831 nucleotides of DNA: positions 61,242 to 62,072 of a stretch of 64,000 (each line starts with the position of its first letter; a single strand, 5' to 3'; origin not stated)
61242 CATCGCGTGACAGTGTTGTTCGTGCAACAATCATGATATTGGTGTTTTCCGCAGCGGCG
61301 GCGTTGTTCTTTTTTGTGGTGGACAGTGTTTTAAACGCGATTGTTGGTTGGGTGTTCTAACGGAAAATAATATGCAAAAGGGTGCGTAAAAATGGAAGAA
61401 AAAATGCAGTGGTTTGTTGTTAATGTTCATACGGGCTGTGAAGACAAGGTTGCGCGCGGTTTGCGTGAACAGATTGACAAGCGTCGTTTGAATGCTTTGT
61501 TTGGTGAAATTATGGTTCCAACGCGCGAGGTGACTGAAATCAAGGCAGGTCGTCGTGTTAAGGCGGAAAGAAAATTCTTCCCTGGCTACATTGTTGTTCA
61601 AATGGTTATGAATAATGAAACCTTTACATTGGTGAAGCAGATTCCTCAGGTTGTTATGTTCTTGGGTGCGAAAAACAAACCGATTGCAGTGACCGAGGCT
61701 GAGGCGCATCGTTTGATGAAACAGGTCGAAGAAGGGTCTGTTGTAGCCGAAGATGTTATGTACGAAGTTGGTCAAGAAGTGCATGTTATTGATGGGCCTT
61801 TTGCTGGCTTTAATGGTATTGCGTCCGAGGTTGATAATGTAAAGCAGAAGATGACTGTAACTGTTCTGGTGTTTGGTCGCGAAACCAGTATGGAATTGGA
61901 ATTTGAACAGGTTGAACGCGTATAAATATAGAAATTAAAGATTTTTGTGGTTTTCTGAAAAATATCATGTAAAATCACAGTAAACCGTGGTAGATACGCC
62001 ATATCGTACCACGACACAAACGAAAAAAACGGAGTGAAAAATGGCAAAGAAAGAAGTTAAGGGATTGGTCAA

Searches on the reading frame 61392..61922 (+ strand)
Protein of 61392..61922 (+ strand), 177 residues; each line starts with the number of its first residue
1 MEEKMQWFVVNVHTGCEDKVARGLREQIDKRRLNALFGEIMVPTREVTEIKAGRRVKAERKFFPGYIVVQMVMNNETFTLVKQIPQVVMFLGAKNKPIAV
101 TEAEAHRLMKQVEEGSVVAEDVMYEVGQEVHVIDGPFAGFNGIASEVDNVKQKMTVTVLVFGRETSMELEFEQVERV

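Call 83: find_encoding_contigs(protein=window:61392-61922:+, flank=10000, max_places=1)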
Protein window:61392-61922:+ (177 aa): 17 contigs read that carry it; 1 place shown.
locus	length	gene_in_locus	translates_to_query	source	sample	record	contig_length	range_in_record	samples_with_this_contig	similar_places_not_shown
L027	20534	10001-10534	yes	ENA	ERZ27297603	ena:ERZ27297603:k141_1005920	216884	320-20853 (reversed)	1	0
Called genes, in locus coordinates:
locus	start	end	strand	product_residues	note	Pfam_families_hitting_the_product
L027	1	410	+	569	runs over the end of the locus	PF00999:Na_H_Exchanger, PF02254:TrkA_N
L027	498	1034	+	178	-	PF01252:Peptidase_A8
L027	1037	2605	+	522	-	PF14849:YidC_periplas, PF02096:60KD_IMP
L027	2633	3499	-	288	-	PF00535:Glycos_transf_2, PF10111:Glyco_tranf_2_2, PF13641:Glyco_tranf_2_3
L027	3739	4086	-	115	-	-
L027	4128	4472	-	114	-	-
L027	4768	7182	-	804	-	PF03743:TrbI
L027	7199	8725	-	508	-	PF03524:CagX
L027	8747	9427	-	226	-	PF04335:VirB8 (weak)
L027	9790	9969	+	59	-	PF00584:SecE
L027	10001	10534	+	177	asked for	PF02357:NusG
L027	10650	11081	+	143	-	PF03946:Ribosomal_L11_N, PF00298:Ribosomal_L11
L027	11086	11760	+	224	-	PF00687:Ribosomal_L1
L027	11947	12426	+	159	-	PF00466:Ribosomal_L10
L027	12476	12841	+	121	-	PF16320:Ribosomal_L12_N, PF00542:Ribosomal_L12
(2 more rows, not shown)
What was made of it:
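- Tried and rejected: I solved this through NusG (call 83).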
